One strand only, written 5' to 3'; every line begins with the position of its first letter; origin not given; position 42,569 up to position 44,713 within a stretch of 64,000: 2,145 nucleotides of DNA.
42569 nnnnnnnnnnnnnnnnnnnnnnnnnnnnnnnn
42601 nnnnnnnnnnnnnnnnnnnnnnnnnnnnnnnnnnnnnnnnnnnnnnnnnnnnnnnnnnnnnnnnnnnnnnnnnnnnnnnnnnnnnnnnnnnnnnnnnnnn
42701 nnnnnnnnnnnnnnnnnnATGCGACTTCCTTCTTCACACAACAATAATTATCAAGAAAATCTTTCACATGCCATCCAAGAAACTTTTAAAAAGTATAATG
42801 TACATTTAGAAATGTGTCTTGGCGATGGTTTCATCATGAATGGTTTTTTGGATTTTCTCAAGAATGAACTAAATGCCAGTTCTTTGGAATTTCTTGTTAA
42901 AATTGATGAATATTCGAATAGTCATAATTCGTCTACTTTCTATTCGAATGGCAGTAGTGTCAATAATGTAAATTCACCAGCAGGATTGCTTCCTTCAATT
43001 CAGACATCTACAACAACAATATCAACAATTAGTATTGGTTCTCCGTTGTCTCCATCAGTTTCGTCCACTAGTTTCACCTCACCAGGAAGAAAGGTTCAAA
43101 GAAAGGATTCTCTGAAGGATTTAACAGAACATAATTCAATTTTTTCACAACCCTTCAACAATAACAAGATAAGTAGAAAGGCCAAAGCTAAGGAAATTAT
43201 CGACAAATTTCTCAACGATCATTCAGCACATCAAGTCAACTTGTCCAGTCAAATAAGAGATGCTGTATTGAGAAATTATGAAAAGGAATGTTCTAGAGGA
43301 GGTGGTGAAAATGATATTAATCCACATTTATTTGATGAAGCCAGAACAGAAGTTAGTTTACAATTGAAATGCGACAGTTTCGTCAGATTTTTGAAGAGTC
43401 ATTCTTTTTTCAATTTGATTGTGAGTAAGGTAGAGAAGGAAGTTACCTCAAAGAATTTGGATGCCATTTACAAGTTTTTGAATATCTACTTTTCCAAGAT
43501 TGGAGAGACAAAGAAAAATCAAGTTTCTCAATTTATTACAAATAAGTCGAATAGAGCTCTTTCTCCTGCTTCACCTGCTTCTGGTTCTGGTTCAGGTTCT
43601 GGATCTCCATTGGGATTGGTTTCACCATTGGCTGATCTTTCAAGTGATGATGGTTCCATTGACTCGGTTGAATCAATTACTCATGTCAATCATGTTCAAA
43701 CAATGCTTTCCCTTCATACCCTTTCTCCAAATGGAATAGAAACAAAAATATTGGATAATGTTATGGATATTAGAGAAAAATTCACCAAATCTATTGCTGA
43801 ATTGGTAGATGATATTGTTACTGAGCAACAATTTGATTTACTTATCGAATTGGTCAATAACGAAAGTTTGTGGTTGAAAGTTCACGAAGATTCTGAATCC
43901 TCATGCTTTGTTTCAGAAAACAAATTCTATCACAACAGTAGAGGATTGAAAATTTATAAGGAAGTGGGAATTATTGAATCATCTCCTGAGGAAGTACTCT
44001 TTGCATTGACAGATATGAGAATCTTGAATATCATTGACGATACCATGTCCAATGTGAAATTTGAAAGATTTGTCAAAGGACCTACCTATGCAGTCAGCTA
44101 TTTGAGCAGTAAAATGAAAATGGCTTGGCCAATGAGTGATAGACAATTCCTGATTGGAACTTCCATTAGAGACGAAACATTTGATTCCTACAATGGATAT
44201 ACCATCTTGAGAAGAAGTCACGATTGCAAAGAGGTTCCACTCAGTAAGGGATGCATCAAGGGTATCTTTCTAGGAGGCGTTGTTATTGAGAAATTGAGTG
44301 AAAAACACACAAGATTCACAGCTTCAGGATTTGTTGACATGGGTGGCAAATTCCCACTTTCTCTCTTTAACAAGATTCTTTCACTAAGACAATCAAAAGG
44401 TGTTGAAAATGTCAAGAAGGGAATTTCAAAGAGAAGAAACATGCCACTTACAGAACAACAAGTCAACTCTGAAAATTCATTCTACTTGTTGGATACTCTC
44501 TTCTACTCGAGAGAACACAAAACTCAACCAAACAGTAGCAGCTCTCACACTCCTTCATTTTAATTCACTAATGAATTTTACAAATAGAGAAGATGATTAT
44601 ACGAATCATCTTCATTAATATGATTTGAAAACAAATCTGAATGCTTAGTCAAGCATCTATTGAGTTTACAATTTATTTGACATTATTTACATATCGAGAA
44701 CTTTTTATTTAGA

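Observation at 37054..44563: Head-to-head pair of RGS-START fusion paralogs flanking a serpin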

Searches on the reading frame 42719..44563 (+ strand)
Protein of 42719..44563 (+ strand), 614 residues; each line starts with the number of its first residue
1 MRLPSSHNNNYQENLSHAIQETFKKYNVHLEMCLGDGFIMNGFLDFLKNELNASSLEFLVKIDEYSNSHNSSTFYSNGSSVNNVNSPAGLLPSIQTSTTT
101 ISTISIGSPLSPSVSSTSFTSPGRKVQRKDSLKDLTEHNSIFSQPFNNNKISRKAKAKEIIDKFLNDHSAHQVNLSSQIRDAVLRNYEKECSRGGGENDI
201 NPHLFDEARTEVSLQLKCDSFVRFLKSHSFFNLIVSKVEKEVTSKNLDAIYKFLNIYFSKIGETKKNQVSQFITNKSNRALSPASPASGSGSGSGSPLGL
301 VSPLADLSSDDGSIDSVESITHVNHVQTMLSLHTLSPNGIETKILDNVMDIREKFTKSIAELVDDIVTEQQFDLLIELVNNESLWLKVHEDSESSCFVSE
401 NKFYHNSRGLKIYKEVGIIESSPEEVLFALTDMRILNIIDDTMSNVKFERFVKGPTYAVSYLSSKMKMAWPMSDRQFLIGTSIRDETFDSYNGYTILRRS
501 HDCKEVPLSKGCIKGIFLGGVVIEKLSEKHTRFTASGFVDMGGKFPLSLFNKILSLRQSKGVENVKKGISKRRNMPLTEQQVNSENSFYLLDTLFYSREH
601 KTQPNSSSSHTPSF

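Call 3: search_protein_families(library=pfam, proteins=[window:42719-44563:+], max_evalue=0.1)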
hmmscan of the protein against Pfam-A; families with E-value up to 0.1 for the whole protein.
window:42719-44563:+ (614 aa): 2 families
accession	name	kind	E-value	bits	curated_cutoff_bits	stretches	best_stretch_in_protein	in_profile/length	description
PF00615.24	RGS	-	1.5e-16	61.3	23.9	1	148-230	41-114/117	Regulator of G protein signaling domain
PF01852.25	START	-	8.9e-07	28.9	22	1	461-566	92-198/207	START domain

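Call 5: find_homologous_proteins(query=window:42719-44563:+, max_evalue=0.001)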
Query window:42719-44563:+ (614 aa): 2 proteins with E <= 0.001 among 8000 candidates.
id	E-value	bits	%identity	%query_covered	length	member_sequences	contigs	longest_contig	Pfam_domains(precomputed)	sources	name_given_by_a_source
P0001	0.0e+0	1354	100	100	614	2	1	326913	PF00615.25,PF01852.26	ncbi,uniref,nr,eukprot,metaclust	ncbi:predicted protein [Naegleria gruberi]|uniref:Predicted protein n=1 Tax=Naegleria gruberi TaxID=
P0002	5.0e-119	417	52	41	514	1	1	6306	PF00615.25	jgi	-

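Call 8: find_encoding_contigs(protein=P0001, flank=10000, max_places=4)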
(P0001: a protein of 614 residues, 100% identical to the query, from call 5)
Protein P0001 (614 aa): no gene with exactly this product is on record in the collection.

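Call 9: find_encoding_contigs(protein=P0002, flank=10000, max_places=4)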
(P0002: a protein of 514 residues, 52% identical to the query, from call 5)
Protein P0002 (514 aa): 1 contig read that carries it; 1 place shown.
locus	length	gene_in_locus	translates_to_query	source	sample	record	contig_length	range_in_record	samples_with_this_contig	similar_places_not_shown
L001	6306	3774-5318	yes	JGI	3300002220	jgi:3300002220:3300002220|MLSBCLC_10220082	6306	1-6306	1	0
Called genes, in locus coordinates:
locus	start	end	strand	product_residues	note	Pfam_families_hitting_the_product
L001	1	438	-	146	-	?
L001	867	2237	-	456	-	-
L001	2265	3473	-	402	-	-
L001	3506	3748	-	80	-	-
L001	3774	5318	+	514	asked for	PF00615:RGS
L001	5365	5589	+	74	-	-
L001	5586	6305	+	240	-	?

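Call 26: search_protein_families(library=pfam, proteins=[L001:4557-5315:+], max_evalue=10)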
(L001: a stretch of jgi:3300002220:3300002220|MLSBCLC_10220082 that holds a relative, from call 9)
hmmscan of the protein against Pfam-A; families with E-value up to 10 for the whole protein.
L001:4557-5315:+ (253 aa): 2 families
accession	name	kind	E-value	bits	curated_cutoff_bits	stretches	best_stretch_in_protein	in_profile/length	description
PF01852.25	START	-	0.00071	19.4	22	1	54-218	41-201/207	START domain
PF07902.16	Gp58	-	0.11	11.3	34.5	1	143-201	23-79/594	gp58-like protein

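Call 27: search_protein_representatives(alignment_id=A2)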
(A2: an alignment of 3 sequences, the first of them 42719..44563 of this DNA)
Query: 3 sequences, 531 profile positions. Proteins with E-value up to 0.001 (for the whole library): 1146; up to 1e-10: 155; up to 1e-30: 34. The best 150 are listed.
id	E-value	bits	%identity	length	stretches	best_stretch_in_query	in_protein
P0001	3.1e-256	867.8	-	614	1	31-531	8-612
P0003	1.3e-247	839.3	-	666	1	2-531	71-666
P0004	5.5e-165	566.7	-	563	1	36-523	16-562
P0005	3.7e-129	448.4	-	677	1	5-519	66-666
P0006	3.6e-115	402.3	-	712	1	28-522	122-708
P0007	6.5e-95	335.5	-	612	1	12-525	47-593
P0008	3.2e-91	323.3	-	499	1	33-499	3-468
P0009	1.9e-84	300.9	-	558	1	41-513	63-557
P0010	1.5e-80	288.1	-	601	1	6-513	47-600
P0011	1.1e-77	278.6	-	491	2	248-514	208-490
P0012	1.2e-64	235.6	-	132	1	391-523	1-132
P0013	2.5e-63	231.2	-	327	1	36-266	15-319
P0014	4.5e-56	207.3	-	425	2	283-519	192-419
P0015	2.0e-47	178.8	-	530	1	5-516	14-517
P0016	4.7e-47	177.5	-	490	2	263-513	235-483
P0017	8.9e-47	176.6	-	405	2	278-517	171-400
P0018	2.7e-44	168.4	-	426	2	276-513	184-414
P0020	1.9e-41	159.0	-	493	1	27-496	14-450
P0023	2.7e-36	142.0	-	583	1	16-511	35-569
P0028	1.5e-32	129.6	-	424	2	30-197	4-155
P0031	7.7e-32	127.3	-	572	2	286-528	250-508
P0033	3.0e-31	125.3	-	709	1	10-516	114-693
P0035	5.6e-31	124.5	-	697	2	40-364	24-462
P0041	2.4e-27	112.5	-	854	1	80-496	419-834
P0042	9.5e-27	110.5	-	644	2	262-526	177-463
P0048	5.8e-25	104.6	-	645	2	279-516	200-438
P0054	3.5e-24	102.0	-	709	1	36-492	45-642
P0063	3.5e-22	95.5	-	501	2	257-517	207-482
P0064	3.5e-22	95.4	-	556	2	295-488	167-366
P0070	6.2e-21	91.3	-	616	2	297-520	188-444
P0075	3.0e-19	85.8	-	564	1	48-519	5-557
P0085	7.0e-18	81.2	-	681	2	303-494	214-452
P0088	2.3e-17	79.6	-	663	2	261-480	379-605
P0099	4.1e-15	72.1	-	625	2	303-474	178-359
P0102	1.5e-14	70.2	-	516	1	44-462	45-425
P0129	4.8e-12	62.0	-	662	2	34-209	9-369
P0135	8.4e-12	61.2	-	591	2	29-191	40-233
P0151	4.8e-11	58.7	-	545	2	39-194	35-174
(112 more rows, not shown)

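Call 29: list_cluster_members(proteins=[P0003, P0004, P0005, P0006, P0007, P0009, P0011, P0014, P0015, P0017])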
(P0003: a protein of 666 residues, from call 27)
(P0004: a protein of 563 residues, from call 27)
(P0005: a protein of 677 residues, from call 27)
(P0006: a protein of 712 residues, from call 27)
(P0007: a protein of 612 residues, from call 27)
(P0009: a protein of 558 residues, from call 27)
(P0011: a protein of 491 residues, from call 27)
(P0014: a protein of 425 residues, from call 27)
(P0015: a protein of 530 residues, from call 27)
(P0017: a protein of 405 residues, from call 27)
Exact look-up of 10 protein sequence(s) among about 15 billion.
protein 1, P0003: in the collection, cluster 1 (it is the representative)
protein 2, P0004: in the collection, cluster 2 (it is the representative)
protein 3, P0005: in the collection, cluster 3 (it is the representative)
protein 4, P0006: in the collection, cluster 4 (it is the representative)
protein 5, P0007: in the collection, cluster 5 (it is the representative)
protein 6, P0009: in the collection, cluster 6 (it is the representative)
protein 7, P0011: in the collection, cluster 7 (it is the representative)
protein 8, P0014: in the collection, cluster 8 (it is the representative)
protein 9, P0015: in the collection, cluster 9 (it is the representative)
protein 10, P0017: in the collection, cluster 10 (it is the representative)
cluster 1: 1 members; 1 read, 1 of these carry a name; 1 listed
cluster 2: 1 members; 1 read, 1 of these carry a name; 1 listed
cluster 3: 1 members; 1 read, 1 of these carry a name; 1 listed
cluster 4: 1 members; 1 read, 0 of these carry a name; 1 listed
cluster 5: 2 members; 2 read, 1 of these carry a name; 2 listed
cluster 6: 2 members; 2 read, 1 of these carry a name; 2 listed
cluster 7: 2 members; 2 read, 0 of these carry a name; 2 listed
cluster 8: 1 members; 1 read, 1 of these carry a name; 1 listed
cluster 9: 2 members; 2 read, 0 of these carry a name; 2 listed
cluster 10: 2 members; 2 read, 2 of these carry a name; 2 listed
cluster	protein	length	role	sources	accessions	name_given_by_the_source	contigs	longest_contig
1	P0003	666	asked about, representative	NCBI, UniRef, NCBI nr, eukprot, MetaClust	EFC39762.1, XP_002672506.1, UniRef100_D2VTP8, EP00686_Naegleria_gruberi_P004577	predicted protein [Naegleria gruberi] | Predicted protein n=1 Tax=Naegleria gruberi TaxID=5762 RepID=D2VTP8_NAEGR | uncharacterized protein NAEGRDRAFT_72378 [Naegleria gruberi]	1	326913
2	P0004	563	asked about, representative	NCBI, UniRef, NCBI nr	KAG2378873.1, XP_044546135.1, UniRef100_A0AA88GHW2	hypothetical protein C9374_008021 [Naegleria lovaniensis] | RGS domain-containing protein n=1 Tax=Naegleria lovaniensis TaxID=51637 ... | uncharacterized protein C9374_008021 [Naegleria lovaniensis]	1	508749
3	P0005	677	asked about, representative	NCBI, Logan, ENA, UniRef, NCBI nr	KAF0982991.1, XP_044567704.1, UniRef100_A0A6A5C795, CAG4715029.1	hypothetical protein FDP41_010969 [Naegleria fowleri] | RGS domain-containing protein n=1 Tax=Naegleria fowleri TaxID=5763 RepID=A0A6A5C795_NAEFO | uncharacterized protein FDP41_010969 [Naegleria fowleri]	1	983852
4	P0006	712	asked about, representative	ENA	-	-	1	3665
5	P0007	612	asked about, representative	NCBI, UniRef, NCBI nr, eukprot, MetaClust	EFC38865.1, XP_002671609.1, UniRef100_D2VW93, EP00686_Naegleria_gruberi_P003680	predicted protein [Naegleria gruberi] | Predicted protein n=1 Tax=Naegleria gruberi TaxID=5762 RepID=D2VW93_NAEGR | uncharacterized protein NAEGRDRAFT_52759 [Naegleria gruberi]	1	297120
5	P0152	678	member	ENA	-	-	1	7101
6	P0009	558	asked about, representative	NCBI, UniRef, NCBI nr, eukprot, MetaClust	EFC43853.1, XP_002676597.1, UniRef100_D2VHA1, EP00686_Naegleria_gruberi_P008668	predicted protein [Naegleria gruberi] | Predicted protein n=1 Tax=Naegleria gruberi TaxID=5762 RepID=D2VHA1_NAEGR | uncharacterized protein NAEGRDRAFT_68141 [Naegleria gruberi]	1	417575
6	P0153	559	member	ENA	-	-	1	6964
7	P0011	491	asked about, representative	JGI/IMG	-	-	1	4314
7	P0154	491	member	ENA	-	-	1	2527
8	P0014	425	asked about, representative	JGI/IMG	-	hypothetical protein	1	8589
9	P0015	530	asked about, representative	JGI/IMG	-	-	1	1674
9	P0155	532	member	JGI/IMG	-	-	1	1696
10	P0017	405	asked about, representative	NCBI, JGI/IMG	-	hypothetical protein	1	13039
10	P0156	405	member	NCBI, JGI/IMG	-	hypothetical protein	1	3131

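Call 31: find_encoding_contigs(protein=P0005, flank=10000, max_places=2)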
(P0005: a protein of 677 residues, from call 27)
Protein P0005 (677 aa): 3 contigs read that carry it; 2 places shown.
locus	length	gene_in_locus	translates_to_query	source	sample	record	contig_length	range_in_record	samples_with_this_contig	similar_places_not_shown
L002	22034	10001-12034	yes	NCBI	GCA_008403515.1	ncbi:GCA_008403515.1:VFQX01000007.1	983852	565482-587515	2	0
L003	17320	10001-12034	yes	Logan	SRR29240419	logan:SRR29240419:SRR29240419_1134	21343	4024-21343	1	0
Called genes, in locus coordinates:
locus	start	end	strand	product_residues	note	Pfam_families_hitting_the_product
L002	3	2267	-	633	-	PF01852:START (weak)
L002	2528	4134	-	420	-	PF00328:His_Phos_2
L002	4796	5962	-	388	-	PF00615:RGS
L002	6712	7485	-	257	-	PF01852:START (weak)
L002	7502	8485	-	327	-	PF00615:RGS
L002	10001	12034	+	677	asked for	PF00615:RGS, PF01852:START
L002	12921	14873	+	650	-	PF00023:Ank (faint), PF13606:Ank_3 (faint), PF13637:Ank_4 (faint), PF12796:Ank_2 (weak)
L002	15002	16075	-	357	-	-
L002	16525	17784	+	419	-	-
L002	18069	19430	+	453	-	PF00091:Tubulin, PF03953:Tubulin_C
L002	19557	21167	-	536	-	-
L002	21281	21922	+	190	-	PF10237:N6-adenineMlase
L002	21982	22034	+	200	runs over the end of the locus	-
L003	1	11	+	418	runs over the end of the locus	PF00850:Hist_deacetyl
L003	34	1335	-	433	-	-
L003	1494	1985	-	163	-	PF01852:START (weak)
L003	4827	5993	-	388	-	PF00615:RGS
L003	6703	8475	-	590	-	PF00615:RGS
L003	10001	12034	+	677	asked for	PF00615:RGS, PF01852:START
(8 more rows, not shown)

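Call 32: find_encoding_contigs(protein=P0004, flank=10000, max_places=2)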
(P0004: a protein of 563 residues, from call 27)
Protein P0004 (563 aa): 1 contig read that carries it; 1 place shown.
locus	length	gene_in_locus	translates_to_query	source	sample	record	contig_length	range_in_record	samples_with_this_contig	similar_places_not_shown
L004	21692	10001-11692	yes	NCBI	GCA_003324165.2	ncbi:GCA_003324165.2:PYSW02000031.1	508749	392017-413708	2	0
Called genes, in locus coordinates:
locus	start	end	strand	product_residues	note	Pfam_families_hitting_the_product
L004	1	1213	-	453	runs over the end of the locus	PF00091:Tubulin, PF03953:Tubulin_C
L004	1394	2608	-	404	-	-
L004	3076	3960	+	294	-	-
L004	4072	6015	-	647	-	PF12796:Ank_2 (faint), PF00023:Ank (faint)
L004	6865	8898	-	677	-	PF00615:RGS, PF01852:START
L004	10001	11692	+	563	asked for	PF00615:RGS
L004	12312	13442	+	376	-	PF00615:RGS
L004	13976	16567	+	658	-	-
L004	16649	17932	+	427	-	-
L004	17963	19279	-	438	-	PF00850:Hist_deacetyl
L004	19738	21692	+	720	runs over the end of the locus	-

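Call 34: list_cluster_members(proteins=[P0018, P0020, P0023, P0028, P0033, P0035, P0041, P0048, P0054, P0075])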
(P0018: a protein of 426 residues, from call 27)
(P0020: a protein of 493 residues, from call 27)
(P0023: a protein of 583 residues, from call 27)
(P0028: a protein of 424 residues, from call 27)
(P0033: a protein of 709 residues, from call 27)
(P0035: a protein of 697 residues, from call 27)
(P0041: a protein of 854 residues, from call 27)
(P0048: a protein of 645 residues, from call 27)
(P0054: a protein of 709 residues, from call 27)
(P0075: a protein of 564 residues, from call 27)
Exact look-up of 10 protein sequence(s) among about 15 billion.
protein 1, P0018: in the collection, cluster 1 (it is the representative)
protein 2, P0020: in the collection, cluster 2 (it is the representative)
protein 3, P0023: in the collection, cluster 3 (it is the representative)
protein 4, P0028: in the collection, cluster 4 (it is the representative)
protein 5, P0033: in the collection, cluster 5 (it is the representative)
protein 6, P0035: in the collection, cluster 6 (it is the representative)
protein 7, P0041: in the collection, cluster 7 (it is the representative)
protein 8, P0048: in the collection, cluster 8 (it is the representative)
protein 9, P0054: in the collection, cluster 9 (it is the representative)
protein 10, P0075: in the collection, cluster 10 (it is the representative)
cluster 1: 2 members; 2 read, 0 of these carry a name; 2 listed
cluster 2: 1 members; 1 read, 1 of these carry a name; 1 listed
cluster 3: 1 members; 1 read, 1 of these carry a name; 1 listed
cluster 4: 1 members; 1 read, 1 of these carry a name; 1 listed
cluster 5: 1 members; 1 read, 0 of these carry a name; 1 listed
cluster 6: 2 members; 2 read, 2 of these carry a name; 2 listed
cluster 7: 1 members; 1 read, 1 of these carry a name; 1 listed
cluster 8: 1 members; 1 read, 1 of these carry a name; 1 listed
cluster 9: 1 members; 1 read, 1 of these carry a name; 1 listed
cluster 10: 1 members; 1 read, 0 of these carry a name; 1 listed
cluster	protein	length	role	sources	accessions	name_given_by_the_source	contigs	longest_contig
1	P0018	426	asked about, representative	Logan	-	-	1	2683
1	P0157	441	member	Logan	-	-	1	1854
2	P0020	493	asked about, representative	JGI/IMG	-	hypothetical protein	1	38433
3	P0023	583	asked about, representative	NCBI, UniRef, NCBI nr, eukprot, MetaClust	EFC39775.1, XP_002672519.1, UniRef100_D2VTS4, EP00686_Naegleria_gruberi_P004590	predicted protein [Naegleria gruberi] | Predicted protein n=1 Tax=Naegleria gruberi TaxID=5762 RepID=D2VTS4_NAEGR | uncharacterized protein NAEGRDRAFT_59196 [Naegleria gruberi]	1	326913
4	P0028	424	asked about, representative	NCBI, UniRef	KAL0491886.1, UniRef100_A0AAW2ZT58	cytochrome P450 [Acrasis kona] | Cytochrome P450 n=1 Tax=Acrasis kona TaxID=1008807 RepID=A0AAW2ZT58_9EUKA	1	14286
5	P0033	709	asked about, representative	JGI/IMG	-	-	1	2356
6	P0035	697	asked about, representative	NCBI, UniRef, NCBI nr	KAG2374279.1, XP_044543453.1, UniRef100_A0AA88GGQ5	hypothetical protein C9374_010849 [Naegleria lovaniensis] | RGS domain-containing protein n=1 Tax=Naegleria lovaniensis TaxID=51637 ... | uncharacterized protein C9374_010849 [Naegleria lovaniensis]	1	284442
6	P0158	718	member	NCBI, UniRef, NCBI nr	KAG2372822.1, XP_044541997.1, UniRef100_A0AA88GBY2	hypothetical protein C9374_013102 [Naegleria lovaniensis] | RGS domain-containing protein n=1 Tax=Naegleria lovaniensis TaxID=51637 ... | uncharacterized protein C9374_013102 [Naegleria lovaniensis]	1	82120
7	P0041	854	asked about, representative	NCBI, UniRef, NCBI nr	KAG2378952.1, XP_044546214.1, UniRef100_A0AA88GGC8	hypothetical protein C9374_007590 [Naegleria lovaniensis] | RGS domain-containing protein n=1 Tax=Naegleria lovaniensis TaxID=51637 ... | uncharacterized protein C9374_007590 [Naegleria lovaniensis]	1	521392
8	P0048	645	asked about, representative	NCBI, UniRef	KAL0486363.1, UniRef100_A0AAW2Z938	photoactivated adenylate cyclase subunit alpha [Acrasis kona] | Photoactivated adenylate cyclase subunit alpha n=1 Tax=Acrasis kona TaxID=1008807 ...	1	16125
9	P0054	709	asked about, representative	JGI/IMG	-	hypothetical protein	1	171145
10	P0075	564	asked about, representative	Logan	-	-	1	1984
